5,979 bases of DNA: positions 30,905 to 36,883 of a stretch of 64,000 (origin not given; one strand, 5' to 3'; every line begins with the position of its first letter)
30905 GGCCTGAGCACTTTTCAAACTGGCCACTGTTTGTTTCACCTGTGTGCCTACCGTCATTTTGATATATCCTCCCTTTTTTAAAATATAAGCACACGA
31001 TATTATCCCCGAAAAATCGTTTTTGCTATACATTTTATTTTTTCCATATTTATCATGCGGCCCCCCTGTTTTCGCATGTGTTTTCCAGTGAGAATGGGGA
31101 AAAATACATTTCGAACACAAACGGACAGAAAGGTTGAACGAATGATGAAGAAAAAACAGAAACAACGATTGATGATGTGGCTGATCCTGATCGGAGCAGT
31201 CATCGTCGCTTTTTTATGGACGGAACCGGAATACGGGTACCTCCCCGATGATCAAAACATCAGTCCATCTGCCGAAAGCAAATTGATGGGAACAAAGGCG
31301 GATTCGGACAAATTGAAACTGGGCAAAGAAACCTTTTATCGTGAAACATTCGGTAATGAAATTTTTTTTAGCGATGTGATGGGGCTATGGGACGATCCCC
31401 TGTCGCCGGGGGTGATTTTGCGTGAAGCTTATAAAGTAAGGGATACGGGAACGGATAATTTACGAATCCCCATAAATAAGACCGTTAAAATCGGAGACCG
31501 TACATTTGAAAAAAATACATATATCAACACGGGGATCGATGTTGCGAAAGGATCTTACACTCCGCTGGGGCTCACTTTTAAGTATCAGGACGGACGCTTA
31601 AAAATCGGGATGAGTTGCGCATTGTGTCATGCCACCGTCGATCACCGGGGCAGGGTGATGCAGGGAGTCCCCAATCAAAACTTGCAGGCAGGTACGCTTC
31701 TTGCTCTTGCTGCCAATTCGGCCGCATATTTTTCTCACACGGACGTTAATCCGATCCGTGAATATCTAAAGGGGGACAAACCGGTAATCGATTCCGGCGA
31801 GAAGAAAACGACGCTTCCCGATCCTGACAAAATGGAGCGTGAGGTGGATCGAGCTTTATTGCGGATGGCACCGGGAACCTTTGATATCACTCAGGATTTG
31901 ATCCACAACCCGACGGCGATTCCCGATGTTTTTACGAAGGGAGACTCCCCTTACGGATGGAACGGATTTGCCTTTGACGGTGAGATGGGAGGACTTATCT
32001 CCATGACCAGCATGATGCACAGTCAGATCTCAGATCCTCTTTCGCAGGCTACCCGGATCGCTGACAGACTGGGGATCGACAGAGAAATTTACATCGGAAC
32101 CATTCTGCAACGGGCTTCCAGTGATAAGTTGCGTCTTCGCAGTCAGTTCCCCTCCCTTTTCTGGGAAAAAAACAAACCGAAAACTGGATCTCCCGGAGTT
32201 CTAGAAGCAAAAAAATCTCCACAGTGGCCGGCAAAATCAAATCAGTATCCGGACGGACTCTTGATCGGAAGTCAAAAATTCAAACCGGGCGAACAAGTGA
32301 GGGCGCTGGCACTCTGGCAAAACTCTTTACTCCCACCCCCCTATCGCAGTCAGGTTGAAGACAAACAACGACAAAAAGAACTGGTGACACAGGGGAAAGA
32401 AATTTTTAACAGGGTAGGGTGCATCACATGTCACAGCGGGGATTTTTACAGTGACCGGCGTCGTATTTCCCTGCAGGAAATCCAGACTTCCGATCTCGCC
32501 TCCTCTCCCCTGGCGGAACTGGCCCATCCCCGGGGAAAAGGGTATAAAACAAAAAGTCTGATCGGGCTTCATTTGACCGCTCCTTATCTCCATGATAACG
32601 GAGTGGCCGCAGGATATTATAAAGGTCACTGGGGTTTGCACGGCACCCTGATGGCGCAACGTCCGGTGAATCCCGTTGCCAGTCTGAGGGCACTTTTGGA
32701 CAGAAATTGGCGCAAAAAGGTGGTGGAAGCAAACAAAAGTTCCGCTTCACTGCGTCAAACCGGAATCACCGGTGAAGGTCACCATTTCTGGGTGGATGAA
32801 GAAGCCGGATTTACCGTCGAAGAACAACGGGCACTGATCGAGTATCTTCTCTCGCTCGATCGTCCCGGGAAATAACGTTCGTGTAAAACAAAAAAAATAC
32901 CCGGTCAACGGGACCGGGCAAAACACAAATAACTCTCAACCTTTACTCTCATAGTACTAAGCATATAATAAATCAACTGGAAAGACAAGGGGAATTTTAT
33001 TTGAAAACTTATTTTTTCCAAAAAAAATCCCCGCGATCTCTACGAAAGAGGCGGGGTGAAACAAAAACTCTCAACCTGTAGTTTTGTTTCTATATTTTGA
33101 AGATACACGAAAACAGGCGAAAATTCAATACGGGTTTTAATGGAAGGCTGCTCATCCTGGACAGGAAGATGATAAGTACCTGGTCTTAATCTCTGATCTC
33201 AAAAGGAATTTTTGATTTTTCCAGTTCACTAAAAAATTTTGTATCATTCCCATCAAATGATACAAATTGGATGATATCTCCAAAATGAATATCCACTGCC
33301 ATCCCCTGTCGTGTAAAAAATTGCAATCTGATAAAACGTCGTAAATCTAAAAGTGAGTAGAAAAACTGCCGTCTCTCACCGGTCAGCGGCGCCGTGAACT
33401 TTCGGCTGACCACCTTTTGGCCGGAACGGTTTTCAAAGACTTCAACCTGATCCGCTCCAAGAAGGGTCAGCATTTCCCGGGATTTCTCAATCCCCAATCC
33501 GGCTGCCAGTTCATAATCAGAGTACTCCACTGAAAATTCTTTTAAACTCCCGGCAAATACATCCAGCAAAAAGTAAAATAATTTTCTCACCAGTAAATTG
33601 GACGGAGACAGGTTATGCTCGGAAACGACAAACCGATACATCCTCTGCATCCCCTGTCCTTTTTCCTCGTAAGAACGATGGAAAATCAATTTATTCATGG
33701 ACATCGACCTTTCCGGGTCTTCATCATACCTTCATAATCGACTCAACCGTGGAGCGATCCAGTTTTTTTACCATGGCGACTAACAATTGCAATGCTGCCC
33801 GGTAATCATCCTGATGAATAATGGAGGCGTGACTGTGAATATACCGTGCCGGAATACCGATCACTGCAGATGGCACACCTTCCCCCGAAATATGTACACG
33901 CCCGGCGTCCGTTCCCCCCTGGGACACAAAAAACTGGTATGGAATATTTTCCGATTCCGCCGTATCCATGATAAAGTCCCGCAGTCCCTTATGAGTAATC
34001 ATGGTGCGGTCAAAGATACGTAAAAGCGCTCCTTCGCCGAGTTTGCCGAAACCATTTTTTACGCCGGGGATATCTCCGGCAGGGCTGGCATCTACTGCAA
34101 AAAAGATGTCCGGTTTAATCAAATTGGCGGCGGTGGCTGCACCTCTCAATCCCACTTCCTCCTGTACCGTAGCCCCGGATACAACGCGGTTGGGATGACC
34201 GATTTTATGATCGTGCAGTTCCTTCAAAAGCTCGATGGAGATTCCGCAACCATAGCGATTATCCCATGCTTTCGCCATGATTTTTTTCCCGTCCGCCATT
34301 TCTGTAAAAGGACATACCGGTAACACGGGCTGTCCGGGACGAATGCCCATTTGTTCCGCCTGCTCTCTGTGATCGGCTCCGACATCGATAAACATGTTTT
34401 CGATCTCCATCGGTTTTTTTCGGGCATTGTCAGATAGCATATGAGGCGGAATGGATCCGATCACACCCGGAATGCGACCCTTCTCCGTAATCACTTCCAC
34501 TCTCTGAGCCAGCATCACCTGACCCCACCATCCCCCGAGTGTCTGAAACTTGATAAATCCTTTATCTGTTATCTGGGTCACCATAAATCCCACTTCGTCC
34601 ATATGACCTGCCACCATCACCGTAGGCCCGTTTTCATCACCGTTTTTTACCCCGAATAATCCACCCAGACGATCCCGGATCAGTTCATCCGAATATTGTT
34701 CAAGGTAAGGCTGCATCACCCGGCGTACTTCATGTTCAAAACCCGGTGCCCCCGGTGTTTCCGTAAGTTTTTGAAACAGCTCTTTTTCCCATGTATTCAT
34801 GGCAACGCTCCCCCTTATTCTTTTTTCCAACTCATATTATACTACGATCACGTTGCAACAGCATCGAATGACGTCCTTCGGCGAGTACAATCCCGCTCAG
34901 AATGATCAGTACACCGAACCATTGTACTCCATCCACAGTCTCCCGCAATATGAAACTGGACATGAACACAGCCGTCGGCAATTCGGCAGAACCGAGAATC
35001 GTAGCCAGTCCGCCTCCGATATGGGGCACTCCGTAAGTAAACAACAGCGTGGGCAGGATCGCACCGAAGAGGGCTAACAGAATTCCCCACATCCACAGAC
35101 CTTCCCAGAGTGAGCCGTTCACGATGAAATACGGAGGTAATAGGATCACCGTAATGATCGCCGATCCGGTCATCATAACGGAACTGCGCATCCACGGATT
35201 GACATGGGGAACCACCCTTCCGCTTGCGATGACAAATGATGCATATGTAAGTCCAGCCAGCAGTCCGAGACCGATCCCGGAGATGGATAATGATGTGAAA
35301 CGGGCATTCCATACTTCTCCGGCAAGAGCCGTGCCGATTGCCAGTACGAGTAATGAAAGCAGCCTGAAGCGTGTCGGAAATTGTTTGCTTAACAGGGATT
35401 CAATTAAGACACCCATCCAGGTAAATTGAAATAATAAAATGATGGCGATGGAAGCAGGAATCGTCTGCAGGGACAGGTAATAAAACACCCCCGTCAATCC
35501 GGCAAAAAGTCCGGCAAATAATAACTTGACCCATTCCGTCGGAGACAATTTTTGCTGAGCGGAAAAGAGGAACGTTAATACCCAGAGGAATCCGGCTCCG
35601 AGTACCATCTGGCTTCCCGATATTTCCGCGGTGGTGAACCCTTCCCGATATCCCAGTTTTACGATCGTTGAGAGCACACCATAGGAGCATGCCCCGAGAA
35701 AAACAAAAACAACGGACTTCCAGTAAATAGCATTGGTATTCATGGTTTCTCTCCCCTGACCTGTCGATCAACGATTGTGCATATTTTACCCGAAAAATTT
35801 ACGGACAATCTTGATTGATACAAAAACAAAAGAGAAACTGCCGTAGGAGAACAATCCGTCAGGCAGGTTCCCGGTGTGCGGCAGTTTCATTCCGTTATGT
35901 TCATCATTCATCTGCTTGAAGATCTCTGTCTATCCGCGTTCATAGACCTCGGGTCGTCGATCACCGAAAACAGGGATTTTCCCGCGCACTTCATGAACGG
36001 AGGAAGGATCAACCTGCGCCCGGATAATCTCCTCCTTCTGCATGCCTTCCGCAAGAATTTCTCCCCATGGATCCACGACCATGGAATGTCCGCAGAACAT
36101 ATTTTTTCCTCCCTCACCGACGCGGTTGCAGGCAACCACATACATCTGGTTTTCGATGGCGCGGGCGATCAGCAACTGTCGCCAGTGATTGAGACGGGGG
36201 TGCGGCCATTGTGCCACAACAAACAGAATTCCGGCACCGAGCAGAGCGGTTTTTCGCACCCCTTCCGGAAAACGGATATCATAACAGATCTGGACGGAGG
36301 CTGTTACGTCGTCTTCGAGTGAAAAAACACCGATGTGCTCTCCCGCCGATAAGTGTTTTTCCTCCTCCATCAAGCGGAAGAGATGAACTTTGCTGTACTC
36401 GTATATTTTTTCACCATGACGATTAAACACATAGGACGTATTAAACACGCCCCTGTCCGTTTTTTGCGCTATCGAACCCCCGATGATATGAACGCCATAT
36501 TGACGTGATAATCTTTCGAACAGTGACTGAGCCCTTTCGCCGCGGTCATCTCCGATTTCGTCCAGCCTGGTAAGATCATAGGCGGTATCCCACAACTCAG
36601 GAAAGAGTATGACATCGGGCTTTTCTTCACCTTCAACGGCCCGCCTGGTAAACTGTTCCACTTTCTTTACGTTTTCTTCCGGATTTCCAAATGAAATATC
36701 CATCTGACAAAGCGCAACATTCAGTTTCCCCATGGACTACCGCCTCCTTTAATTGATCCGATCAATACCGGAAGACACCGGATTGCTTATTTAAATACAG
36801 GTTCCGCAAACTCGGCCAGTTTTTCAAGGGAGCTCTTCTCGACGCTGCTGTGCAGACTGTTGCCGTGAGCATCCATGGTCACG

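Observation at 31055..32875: Long membrane-anchored di-haem CCP/MauG-superfamily cytochrome c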

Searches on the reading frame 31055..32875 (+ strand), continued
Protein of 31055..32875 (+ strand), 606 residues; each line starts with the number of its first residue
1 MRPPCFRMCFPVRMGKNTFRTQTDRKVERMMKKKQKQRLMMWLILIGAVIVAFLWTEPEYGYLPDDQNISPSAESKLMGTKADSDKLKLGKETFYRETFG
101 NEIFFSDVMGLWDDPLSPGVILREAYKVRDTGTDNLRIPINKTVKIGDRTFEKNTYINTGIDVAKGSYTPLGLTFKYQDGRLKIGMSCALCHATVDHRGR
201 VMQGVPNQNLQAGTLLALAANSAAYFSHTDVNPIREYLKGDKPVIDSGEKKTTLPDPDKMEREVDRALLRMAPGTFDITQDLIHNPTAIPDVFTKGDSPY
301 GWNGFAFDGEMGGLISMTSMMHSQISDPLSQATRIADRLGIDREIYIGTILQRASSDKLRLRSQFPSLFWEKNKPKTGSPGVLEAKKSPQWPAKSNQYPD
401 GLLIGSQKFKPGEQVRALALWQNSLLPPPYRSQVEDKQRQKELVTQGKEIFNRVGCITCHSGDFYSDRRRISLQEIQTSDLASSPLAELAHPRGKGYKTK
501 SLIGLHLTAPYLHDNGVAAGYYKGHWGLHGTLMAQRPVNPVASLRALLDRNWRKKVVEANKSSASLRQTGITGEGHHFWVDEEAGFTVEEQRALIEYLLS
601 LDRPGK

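Call 105: search_protein_families(library=pfam, proteins=[L096:1636-3006:+], max_evalue=1)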
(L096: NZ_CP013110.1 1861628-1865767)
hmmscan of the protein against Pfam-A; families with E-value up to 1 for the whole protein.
L096:1636-3006:+ (456 aa): 8 families
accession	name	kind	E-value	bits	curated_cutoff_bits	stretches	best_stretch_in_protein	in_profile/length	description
PF13442.11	Cytochrome_CBB3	-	0.00064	20.4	27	1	346-366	1-19/68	Cytochrome C oxidase, cbb3-type, subunit III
PF00034.26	Cytochrom_C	-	0.0022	19.7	21.3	1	348-454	1-87/90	Cytochrome c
PF06537.16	DHOR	-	0.028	13.3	22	1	386-455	422-498/499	Di-haem oxidoreductase, putative peroxidase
PF03150.19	CCP_MauG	-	0.11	13.5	25.6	0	351-428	7-76/149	Di-haem cytochrome c peroxidase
PF14522.11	Cytochrome_C7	-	0.11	12.7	24.8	0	356-365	57-66/67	Cytochrome c7 and related cytochrome c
PF13543.13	SAM_KSR1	-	0.14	12.6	22.5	1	195-223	26-54/75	SAM like domain present in kinase suppressor RAS 1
PF09086.16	DUF1924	-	0.19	12.6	22.5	0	344-366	4-34/96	Domain of unknown function (DUF1924)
PF07627.16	PSCyt3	-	0.19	12.5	27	0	354-384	64-92/98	Protein of unknown function (DUF1588)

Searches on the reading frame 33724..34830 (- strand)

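Call 12: search_protein_families(library=pfam, proteins=[window:33724-34830:-], max_evalue=0.01)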
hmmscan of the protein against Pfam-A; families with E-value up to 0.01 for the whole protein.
window:33724-34830:- (368 aa): 3 families
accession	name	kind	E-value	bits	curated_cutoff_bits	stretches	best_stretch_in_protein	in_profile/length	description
PF05343.19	Peptidase_M42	-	1.4e-111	372.7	23.2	1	56-349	1-292/292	M42 glutamyl aminopeptidase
PF01546.33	Peptidase_M20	-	1.3e-07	32.2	24.6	1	174-355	18-205/206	Peptidase family M20/M25/M40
PF04389.22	Peptidase_M28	-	0.0038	17.4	21.3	0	188-236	30-78/193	Peptidase family M28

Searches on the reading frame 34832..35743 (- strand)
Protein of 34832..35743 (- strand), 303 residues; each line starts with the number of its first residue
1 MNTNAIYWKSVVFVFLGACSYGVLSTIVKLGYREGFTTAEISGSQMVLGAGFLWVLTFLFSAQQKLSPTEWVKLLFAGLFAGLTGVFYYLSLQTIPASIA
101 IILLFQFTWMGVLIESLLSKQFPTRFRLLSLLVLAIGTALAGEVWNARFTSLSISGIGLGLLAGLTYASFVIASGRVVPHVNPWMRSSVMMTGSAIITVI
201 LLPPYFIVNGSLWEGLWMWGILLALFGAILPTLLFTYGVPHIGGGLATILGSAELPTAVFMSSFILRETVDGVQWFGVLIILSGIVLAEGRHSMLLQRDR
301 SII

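Call 12: search_protein_families(library=pfam, proteins=[window:34832-35743:-], max_evalue=0.01)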
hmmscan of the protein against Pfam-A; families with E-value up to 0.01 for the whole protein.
window:34832-35743:- (303 aa): 3 families
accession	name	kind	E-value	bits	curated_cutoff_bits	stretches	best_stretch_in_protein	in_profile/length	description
PF00892.27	EamA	-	2.1e-24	86.8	28.2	2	155-287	2-132/135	EamA-like transporter family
PF08627.16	CRT-like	-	0.00065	19.2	26.9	1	234-289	84-139/335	CRT-like, chloroquine-resistance transporter-like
PF03151.22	TPT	-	0.0054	16.6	30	0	44-210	37-201/291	Triose-phosphate Transporter family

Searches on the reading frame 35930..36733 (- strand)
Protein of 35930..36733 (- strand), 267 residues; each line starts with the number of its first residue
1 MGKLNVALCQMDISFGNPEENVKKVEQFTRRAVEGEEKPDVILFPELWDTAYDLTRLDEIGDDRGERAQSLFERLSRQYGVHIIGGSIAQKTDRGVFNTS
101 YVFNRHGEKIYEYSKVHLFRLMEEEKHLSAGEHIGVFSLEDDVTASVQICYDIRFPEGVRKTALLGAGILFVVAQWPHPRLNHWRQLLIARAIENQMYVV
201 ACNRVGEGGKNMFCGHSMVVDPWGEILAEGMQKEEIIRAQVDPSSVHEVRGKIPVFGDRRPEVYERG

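Call 12: search_protein_families(library=pfam, proteins=[window:35930-36733:-], max_evalue=0.01)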
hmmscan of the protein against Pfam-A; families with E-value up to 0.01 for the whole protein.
window:35930-36733:- (267 aa): 1 family
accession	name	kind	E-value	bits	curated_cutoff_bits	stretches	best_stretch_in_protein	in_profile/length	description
PF00795.27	CN_hydrolase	-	1e-49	169.6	23.2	1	6-250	2-255/256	Carbon-nitrogen hydrolase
